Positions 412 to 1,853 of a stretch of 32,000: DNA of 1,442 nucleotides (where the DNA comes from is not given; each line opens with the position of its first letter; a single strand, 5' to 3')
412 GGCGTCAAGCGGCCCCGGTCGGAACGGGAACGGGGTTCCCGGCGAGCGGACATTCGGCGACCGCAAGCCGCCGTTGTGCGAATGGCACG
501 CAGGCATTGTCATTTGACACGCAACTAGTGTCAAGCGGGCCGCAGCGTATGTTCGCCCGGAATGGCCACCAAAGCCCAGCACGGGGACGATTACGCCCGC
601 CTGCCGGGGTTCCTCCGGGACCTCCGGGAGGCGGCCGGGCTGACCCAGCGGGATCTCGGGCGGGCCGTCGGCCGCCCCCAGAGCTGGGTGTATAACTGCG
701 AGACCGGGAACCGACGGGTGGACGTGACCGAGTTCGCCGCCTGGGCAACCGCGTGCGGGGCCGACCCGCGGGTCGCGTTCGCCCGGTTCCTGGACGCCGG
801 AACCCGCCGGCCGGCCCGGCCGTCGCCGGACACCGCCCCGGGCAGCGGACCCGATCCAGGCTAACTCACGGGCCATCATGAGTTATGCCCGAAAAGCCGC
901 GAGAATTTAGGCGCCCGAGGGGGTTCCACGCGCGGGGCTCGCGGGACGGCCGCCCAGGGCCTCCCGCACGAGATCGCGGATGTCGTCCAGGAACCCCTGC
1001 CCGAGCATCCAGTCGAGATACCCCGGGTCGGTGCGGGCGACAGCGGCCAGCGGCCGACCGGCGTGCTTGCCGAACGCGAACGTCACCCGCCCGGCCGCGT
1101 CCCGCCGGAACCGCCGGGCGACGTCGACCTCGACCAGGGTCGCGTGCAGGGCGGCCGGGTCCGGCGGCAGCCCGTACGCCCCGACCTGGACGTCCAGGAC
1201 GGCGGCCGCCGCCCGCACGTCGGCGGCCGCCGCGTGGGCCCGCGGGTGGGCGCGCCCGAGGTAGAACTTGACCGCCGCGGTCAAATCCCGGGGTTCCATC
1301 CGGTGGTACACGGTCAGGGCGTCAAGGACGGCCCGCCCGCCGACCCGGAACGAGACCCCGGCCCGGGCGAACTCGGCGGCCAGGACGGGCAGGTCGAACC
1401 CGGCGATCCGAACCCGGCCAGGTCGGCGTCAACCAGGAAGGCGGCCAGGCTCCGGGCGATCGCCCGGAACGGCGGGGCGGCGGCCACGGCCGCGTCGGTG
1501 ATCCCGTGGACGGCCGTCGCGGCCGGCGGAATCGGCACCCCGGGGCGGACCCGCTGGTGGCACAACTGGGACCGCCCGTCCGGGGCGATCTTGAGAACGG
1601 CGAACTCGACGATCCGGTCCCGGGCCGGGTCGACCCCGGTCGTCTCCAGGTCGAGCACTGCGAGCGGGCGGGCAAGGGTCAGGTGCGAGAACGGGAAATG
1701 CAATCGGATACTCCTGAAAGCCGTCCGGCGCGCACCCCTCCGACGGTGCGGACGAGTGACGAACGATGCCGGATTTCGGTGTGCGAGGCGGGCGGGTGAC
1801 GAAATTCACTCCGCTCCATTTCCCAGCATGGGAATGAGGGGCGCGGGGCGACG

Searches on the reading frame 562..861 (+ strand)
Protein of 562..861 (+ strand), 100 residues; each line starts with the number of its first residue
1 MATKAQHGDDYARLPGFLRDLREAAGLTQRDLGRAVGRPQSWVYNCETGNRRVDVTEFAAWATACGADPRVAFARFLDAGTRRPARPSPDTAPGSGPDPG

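Call 70: search_protein_families(library=pfam, proteins=[window:562-861:+], max_evalue=0.01)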
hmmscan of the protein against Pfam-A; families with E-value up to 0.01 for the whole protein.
window:562-861:+ (100 aa): 2 families
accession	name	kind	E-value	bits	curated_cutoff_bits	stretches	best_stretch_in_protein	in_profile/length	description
PF13560.12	HTH_31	-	1.3e-15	57.9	27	1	17-70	5-59/64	Helix-turn-helix domain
PF01381.28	HTH_3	-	1.7e-05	25.2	23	1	18-69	1-52/55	Helix-turn-helix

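Call 85: search_protein_families(library=padloc, proteins=[window:562-861:+], max_evalue=0.001)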
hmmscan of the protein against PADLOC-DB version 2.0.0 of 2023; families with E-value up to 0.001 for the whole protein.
window:562-861:+ (100 aa): 4 families
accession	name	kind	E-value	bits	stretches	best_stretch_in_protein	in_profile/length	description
PDLC03664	Control_protein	-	2.7e-07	28.9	1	7-73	4-73/74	control protein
PDLC04142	capH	-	1.5e-05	24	1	18-80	11-69/103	capH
PDLC03953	RmrA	-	0.00047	17.5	1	18-66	10-58/373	-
PDLC03951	RmrA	-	0.0005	17.1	1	18-63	13-58/400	-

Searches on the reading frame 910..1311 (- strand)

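Call 70: search_protein_families(library=pfam, proteins=[window:910-1311:-], max_evalue=0.01)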
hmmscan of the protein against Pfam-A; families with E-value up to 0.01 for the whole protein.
window:910-1311:- (134 aa): 1 family
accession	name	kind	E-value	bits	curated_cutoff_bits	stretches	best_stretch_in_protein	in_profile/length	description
PF20600.3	ExoX-like_C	-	4.9e-08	32.7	26.5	1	78-104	1-27/30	Exodeoxyribonuclease X-like C-terminal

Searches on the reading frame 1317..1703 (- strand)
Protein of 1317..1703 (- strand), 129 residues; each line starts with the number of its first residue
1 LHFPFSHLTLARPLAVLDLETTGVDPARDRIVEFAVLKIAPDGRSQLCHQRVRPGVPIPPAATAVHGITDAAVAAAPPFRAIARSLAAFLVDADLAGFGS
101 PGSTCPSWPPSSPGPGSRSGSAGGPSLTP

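Call 70: search_protein_families(library=pfam, proteins=[window:1317-1703:-], max_evalue=0.01)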
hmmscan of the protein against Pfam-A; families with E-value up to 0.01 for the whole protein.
window:1317-1703:- (129 aa): 1 family
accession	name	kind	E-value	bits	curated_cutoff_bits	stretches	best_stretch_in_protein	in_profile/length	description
PF00929.31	RNase_T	-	8.6e-14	52.8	24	1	16-91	2-82/164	Exonuclease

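Call 85: search_protein_families(library=padloc, proteins=[window:1317-1703:-], max_evalue=0.001)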
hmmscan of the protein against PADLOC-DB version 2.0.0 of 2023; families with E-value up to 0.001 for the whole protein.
window:1317-1703:- (129 aa): 3 families
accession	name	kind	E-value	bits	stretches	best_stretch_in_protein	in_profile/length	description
PDLC01247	DEDDh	-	7e-19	66.9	1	16-93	2-72/139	"CAS-I,CAS-II,CAS-III,CAS-IV,CAS-V,CAS-VI; associated"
PDLC05027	PDC-S48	-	8.1e-17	59.4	1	14-92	6-84/411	-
PDLC05028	PDC-S48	-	1.3e-16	58.2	1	14-93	20-99/512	-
